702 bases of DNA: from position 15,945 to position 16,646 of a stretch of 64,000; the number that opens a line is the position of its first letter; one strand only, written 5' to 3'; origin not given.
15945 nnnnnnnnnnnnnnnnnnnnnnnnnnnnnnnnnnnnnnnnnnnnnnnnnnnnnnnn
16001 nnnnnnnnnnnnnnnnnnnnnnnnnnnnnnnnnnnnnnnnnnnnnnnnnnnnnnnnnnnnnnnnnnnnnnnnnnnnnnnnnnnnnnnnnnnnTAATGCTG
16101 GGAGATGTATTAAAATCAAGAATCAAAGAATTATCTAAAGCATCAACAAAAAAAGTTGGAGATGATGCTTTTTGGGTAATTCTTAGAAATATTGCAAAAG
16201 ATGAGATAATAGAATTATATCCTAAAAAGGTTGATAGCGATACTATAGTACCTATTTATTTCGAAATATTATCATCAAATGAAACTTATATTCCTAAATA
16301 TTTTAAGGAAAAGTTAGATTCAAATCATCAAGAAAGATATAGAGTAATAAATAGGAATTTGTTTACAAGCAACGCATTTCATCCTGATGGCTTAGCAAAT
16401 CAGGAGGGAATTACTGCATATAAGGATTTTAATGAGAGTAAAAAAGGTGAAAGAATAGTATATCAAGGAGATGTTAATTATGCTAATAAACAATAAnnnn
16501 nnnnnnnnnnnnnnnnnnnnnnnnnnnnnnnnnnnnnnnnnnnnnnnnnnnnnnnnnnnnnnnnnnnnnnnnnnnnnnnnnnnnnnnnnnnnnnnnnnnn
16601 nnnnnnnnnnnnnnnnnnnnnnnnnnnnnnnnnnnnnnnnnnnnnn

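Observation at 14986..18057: Dam-like N6A methyltransferase + 133-aa ORF + DUF262/DUF1524 (GmrSD-like) nuclease in one overlapping operon.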

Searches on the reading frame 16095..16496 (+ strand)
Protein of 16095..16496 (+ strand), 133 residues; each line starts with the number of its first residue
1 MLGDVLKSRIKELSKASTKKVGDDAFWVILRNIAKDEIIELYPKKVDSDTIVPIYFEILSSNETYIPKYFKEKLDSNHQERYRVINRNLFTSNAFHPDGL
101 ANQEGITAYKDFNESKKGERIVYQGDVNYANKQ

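Call 3: search_protein_families(library=pfam, proteins=[window:16095-16496:+], max_evalue=0.01)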
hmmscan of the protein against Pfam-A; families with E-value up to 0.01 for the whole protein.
window:16095-16496:+ (133 aa): 0 families

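Call 4: search_protein_families(library=padloc, proteins=[window:16095-16496:+], max_evalue=0.01)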
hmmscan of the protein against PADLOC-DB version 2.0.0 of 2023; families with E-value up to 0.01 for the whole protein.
window:16095-16496:+ (133 aa): 0 families

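Call 5: search_protein_families(library=ncbifam, proteins=[window:16095-16496:+], max_evalue=0.01)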
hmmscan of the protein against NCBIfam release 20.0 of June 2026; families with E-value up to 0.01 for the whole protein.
window:16095-16496:+ (133 aa): 0 families

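Call 10: search_solved_structures(query=window:16095-16496:+, max_evalue=10)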
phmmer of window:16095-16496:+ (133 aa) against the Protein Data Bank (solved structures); distinct sequences matched with E-value up to 10: 2.
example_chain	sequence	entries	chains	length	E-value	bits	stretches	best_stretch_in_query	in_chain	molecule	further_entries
2qvo_A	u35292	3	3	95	0.083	16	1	35-86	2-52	Uncharacterized protein AF_1382 | Protein AF_1382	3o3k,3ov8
4v7e_Cr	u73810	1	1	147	0.82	12.8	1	52-108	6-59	60S ribosomal protein L28E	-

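Call 12: find_homologous_proteins(query=window:16095-16496:+, max_evalue=0.001)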
Query window:16095-16496:+ (133 aa): 243 proteins with E <= 0.001 among 266 candidates; the best 120 are listed.
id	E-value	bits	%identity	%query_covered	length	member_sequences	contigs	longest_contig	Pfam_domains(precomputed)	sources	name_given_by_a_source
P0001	6.5e-82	289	100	100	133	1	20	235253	-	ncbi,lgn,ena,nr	ncbi:MAG: hypothetical protein IKF36_06075 [Bacilli bacterium]|nr:hypothetical protein [Bacilli bact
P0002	2.4e-69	249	92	100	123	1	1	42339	-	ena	-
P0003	5.0e-67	241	82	100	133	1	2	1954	-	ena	-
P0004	1.5e-66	240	80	100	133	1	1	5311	-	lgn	-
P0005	1.2e-65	237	82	99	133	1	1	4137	-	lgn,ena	-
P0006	2.1e-65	236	80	100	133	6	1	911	-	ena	-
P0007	8.9e-65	234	81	100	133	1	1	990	-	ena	-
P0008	1.9e-64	233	80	99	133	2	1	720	-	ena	-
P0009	3.2e-64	232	80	100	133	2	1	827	-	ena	-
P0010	8.2e-64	231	80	100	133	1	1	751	-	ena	-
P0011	8.7e-64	231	79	100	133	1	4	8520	-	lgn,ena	-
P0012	1.2e-63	230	78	100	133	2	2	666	-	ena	-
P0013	1.5e-63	230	80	100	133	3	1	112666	-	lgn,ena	-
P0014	7.8e-63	228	77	100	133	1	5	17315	-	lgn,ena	-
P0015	9.1e-63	228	77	99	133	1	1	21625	-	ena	-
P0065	7.9e-49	183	62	100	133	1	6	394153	-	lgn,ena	-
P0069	1.2e-48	182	70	92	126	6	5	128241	-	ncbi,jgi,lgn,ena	-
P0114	1.2e-46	175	70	93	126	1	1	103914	-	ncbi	-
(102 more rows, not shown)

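Call 13: find_encoding_contigs(protein=P0065, flank=6000, max_places=3)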
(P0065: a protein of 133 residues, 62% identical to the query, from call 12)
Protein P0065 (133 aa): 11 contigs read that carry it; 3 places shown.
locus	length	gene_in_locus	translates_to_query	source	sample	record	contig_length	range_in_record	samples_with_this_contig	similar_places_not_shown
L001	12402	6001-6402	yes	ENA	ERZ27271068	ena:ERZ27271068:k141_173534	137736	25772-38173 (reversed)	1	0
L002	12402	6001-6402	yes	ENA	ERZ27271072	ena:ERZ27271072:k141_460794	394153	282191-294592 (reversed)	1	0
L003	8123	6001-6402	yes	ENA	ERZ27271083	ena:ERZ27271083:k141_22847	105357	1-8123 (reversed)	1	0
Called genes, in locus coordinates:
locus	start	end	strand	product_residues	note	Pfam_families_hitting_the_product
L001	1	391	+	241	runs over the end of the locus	PF20260:PUA_4 (weak), PF04452:Methyltrans_RNA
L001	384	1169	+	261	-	-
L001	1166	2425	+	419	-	PF00919:UPF0004, PF04055:Radical_SAM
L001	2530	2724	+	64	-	PF01783:Ribosomal_L32p, PF13248:Zn_ribbon_3 (faint)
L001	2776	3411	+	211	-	PF01791:DeoC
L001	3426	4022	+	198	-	-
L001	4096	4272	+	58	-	PF01165:Ribosomal_S21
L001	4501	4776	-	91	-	PF01381:HTH_3, PF12844:HTH_19, PF13443:HTH_26 (weak), PF13560:HTH_31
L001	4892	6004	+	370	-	PF02086:MethyltransfD12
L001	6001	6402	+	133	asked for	-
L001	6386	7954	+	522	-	PF03235:GmrSD_N, PF07510:GmrSD_C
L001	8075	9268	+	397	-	PF13439:Glyco_transf_4, PF13579:Glyco_trans_4_4 (faint), PF00534:Glycos_transf_1, PF13692:Glyco_trans_1_4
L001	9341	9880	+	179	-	PF00210:Ferritin (faint), PF02915:Rubrerythrin, PF21349:RUBY_RBDX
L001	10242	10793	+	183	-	PF12464:Mac, PF00132:Hexapep, PF14602:Hexapep_2 (weak)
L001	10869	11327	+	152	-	-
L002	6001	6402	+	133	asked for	-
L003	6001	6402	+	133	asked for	-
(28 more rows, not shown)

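Call 14: find_encoding_contigs(protein=P0069, flank=6000, max_places=3)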
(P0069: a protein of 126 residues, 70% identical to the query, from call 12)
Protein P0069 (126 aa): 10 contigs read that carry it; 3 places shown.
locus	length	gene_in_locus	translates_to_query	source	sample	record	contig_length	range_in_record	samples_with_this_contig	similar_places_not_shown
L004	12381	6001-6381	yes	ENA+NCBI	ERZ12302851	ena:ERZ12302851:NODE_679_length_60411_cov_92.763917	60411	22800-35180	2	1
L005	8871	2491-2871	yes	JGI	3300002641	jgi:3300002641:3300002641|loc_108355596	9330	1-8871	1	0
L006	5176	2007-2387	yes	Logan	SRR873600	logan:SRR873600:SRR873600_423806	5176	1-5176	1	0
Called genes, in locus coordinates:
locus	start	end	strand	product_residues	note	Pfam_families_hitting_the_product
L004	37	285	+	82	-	-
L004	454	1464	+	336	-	PF04231:Endonuclease_1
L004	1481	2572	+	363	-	PF04231:Endonuclease_1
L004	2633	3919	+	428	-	PF00919:UPF0004, PF04055:Radical_SAM, PF18693:TRAM_2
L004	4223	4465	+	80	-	-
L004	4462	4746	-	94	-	PF01381:HTH_3, PF12844:HTH_19, PF13560:HTH_31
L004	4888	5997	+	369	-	PF02086:MethyltransfD12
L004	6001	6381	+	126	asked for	-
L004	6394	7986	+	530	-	PF03235:GmrSD_N, PF07510:GmrSD_C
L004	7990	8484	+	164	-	-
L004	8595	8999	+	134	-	-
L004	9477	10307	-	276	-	PF02625:XdhC_CoxI, PF13478:XdhC_C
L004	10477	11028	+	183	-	-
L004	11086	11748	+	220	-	-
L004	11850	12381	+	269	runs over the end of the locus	PF12695:Abhydrolase_5, PF00561:Abhydrolase_1 (faint), PF12146:Hydrolase_4 (weak)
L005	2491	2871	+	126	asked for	-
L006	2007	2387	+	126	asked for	-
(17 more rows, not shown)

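Call 15: find_encoding_contigs(protein=P0114, flank=6000, max_places=3)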
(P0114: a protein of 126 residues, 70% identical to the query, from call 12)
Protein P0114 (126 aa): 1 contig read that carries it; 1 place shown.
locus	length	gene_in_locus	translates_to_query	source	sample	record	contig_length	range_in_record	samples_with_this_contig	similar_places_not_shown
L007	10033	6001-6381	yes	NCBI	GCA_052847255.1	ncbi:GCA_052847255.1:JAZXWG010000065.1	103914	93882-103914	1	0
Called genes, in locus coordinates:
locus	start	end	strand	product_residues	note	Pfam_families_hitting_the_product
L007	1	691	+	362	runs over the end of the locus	PF07228:SpoIIE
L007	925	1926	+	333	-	-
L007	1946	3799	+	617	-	PF20511:PMI_typeI_cat, PF21621:MPI_cupin_dom, PF00480:ROK, PF01869:BcrAD_BadFG (weak)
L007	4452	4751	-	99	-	PF12844:HTH_19, PF01381:HTH_3, PF13443:HTH_26, PF13560:HTH_31 (weak)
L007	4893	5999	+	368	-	PF02086:MethyltransfD12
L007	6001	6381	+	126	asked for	-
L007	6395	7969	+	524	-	PF03235:GmrSD_N, PF07510:GmrSD_C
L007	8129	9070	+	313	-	PF01391:Collagen (weak), PF13306:LRR_5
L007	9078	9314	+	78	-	-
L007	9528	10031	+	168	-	?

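Call 25: predict_structure(alignment_id=A1)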
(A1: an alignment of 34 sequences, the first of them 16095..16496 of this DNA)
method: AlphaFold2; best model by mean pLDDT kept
length: 133 residues; sequences in the alignment: 34
mean_pLDDT: 94.8   pTM: 0.88
mean pLDDT of the five models: 94.8, 94.7, 94.3, 94.0, 88.1
residues with pLDDT >= 90: 117; 70-90: 13; 50-70: 2; < 50: 1
segments of 3 or more residues with pLDDT < 50: none
pLDDT, mean of each block of 10 residues (from residue 1): 97 95 96 98 96 99 98 96 98 96 97 88 92 56
secondary structure, 60 per line:
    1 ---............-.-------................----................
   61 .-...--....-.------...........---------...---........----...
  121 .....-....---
elements in order: H4-15 H26-40 E45-47 H48-61 H68-71 H81-90 E106-113 E118-125 H127-130

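Call 34: find_related_loci(query=A1, collection=genome_contigs, flank=6000)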
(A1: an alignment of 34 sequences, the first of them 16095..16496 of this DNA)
Query A1 (133 aa) in genome_contigs; peptide patterns used: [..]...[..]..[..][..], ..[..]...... (x = any residue, [..] = any of these).
47 stretches matched a pattern; 18 encode a relative of the query (tblastn E <= 1e-3); 18 distinct loci.
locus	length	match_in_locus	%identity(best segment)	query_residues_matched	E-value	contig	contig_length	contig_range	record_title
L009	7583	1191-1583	68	2-132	6e-57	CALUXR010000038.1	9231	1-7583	MAG: uncultured Acholeplasmatales bacterium isolate BRZ_KG__bin78 genome assembly, contig: BRZ_KG__NODE_10765_length_923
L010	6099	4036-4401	72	1-123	5e-54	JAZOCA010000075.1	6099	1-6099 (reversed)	MAG: Christensenellaceae bacterium isolate T1900044757_TS20190223.MAGScoT_cleanbin_000032 SGB_2307_k141_2465016, whole g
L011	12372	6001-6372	66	2-125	2e-52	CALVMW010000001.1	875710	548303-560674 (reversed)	MAG: uncultured Bacilli bacterium isolate BRZ_BN__bin7 genome assembly, contig: BRZ_BN__NODE_1_length_875710_cov_206.206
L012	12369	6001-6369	69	1-124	8e-52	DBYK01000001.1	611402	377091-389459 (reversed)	MAG TPA_asm: Bacillales bacterium UBA1188 UBA1188_contig_1348, whole genome shotgun sequence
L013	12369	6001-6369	69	1-124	2e-51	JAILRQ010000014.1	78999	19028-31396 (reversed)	MAG: Acholeplasmatales bacterium isolate RUI388 k141_8866870_flag=0_multi=183.8933_len=78999, whole genome shotgun seque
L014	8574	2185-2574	59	2-131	1e-50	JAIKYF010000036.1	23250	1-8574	MAG: Bacilli bacterium isolate RUI474 k141_2278725_flag=0_multi=55.6126_len=23250, whole genome shotgun sequence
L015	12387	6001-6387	60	2-130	2e-50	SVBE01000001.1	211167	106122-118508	MAG: Erysipelotrichaceae bacterium isolate SIG220 NODE_3_length_211167_cov_9.338050, whole genome shotgun sequence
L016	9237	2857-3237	66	1-128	1e-50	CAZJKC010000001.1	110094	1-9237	MAG TPA_asm: uncultured Staphylococcaceae bacterium isolate SRP225648_co1_349 genome assembly, contig: NODE_191_length_1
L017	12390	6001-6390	59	2-131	4e-50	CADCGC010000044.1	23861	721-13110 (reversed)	MAG: uncultured Erysipelotrichaceae bacterium isolate RUG14619 genome assembly, contig: RUG14619_asm_44, whole genome sh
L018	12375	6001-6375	62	1-125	2e-50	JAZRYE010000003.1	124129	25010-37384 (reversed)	MAG: Bacilli bacterium isolate T1900044950_TA20190003.MAGScoT_cleanbin_000027 SGB_3596_k141_1473307, whole genome shotgu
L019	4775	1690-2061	63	2-125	8e-50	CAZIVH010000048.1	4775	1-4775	MAG TPA_asm: uncultured Candidatus Peribacteria bacterium isolate binchicken_co117_397 genome assembly, contig: NODE_298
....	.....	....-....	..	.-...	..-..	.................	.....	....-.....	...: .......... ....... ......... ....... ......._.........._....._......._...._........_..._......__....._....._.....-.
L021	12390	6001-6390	61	2-131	6e-49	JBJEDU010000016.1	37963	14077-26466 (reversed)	MAG: Bacilli bacterium isolate PUUB51_bin.023 NODE_246_length_37963_cov_7.977788, whole genome shotgun sequence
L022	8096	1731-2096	62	1-123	2e-48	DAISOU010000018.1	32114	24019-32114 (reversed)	MAG TPA_asm: Bacillota bacterium isolate CTOTU40166 NODE_1527_length_32114_cov_5.031598, whole genome shotgun sequence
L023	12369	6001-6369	60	1-124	6e-47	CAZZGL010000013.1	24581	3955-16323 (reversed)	MAG TPA_asm: uncultured Staphylococcaceae bacterium isolate SRP225648_co1_104 genome assembly, contig: NODE_4545_length_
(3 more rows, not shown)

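Call 43: search_protein_representatives(alignment_id=A1)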
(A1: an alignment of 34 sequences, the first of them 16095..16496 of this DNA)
Query: 34 sequences, 132 profile positions. Proteins with E-value up to 0.001 (for the whole library): 37; up to 1e-10: 27; up to 1e-30: 8. The best 37 are listed.
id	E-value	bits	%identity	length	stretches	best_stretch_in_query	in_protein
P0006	1.6e-65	235.1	-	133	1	1-132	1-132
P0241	7.5e-46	171.4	-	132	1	1-128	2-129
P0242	3.8e-40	153.0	-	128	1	1-127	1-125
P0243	3.9e-40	152.9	-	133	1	1-124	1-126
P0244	1.7e-36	141.1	-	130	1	1-128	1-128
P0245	3.3e-34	133.7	-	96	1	42-131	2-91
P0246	1.7e-31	125.0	-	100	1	26-126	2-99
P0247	4.4e-31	123.6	-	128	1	1-127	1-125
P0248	1.2e-26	109.3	-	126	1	1-126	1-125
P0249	2.0e-26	108.6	-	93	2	1-72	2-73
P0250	9.0e-26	106.5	-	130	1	2-124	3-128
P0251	6.9e-25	103.6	-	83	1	1-75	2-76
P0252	3.8e-24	101.2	-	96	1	1-80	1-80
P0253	1.3e-23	99.4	-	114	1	1-121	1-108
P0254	4.5e-23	97.7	-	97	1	1-92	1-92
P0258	8.7e-19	83.8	-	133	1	1-127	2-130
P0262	2.4e-15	72.7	-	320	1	1-124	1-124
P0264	5.6e-13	65.1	-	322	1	1-126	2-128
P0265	6.2e-13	64.9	-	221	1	2-125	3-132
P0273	9.3e-05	38.5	-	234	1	2-93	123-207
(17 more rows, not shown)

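Call 45: find_encoding_contigs(protein=P0262, flank=5000, max_places=3)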
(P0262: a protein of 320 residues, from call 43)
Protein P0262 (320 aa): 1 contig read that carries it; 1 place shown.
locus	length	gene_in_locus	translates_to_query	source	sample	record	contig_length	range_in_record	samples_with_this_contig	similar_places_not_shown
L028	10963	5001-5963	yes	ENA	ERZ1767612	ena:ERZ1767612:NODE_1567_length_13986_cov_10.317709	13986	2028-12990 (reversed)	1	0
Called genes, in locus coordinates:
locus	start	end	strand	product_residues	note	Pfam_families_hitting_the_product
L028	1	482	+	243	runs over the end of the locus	-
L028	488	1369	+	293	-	PF14022:DUF4238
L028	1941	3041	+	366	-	PF02086:MethyltransfD12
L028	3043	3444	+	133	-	-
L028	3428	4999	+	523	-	PF03235:GmrSD_N, PF07510:GmrSD_C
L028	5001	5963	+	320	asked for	-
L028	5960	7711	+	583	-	PF04851:ResIII (weak), PF09848:SLFN-g3_helicase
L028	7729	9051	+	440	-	-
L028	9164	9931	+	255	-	PF13240:Zn_Ribbon_1 (weak), PF13248:Zn_ribbon_3 (weak)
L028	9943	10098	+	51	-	PF13783:DUF4177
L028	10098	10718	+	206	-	-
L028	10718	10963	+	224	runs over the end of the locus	-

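Call 46: find_encoding_contigs(protein=P0264, flank=5000, max_places=3)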
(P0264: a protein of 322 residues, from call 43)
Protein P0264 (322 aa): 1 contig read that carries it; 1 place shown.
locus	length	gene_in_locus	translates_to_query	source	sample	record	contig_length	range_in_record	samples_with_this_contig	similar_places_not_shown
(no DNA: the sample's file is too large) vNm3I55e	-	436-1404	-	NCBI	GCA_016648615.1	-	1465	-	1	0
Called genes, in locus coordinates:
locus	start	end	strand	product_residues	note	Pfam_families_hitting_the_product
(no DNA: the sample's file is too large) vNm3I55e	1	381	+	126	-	?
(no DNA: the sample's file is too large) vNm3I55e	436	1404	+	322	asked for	PF13391:HNH_2 (weak)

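Call 47: find_encoding_contigs(protein=P0265, flank=5000, max_places=3)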
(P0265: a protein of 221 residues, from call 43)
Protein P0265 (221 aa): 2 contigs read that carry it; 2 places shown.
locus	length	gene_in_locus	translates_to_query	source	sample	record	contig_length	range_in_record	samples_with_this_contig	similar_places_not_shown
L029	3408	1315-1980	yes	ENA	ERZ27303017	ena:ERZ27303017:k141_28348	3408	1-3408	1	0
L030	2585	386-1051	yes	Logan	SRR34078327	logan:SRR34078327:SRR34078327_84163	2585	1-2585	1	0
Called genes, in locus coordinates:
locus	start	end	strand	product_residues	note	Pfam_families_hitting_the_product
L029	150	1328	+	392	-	PF02086:MethyltransfD12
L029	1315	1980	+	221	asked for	-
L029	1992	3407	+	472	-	?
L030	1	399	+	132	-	?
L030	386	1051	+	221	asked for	-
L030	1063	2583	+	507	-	?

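Call 48: search_protein_families(library=pfam, proteins=[L029:1992-3407:+, L030:1063-2583:+, L029:150-1328:+, L028:5001-5963:+, L028:5960-7711:+, L028:7729-9051:+, L028:488-1369:+], max_evalue=0.01)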
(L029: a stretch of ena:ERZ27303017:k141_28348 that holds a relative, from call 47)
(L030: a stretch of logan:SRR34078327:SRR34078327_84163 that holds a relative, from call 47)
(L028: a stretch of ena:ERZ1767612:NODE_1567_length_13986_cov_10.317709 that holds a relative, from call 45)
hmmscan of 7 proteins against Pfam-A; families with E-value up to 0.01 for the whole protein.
L029:1992-3407:+ (472 aa): 1 family
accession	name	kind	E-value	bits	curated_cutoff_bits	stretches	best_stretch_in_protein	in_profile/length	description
PF03235.19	GmrSD_N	-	1.6e-29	103.9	33.2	1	26-260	11-196/199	GmrSD restriction endonuclease, N-terminal domain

L030:1063-2583:+ (507 aa): 2 families
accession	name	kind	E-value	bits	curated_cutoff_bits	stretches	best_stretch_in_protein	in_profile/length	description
PF03235.19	GmrSD_N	-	1e-29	104.5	33.2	1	26-260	11-196/199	GmrSD restriction endonuclease, N-terminal domain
PF07510.16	GmrSD_C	-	0.0047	17.2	23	1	461-503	23-70/138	GmrSD restriction endonucleases, C-terminal domain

L029:150-1328:+ (392 aa): 2 families
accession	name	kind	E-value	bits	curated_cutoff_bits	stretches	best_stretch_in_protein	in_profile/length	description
PF02086.21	MethyltransfD12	-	1.9e-17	64.3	22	1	32-341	1-250/253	D12 class N6 adenine-specific DNA methyltransferase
PF03602.21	Cons_hypoth95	-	0.00016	21.8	24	0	228-269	83-127/182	Conserved hypothetical protein 95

L028:5001-5963:+ (320 aa): 2 families
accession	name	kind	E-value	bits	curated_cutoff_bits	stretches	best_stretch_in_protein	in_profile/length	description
PF13391.12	HNH_2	-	1.7e-05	25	21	1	239-281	9-62/66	HNH endonuclease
PF01844.29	HNH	-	0.0003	21.3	21.4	1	240-278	12-45/47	HNH endonuclease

L028:5960-7711:+ (583 aa): 6 families
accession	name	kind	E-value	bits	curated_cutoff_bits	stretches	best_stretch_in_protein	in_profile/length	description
PF09848.15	SLFN-g3_helicase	-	3.1e-58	198.2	24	1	189-565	3-353/354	Schlafen group 3, DNA/RNA helicase domain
PF04851.21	ResIII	-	1.1e-07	32.4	22.5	1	177-311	14-146/164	Type III restriction enzyme, res subunit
PF01541.30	GIY-YIG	-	2.7e-05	24.8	22.6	1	36-68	4-38/78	GIY-YIG catalytic domain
PF13401.12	AAA_22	-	2.9e-05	24.8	27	1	187-311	5-104/130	AAA domain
PF24883.2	NPHP3_N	-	0.001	19.7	24.8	1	183-216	17-51/164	Nephrocystin 3, N-terminal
PF05970.20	PIF1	-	0.0036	17.3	25.9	1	174-212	9-47/223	PIF1-like helicase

L028:7729-9051:+ (440 aa): 0 families

L028:488-1369:+ (293 aa): 1 family
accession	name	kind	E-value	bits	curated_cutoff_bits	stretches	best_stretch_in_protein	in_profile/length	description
PF14022.11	DUF4238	-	3.8e-25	89.3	27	1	2-237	1-248/281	Protein of unknown function (DUF4238)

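Call 56: find_related_loci(query=A1, collection=viral_contigs, flank=6000)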
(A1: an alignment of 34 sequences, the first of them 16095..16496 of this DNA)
Query A1 (133 aa) in viral_contigs; peptide patterns used: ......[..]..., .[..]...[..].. (x = any residue, [..] = any of these).
49 stretches matched a pattern, but none encodes a relative of the query by tblastn (E <= 1e-3).
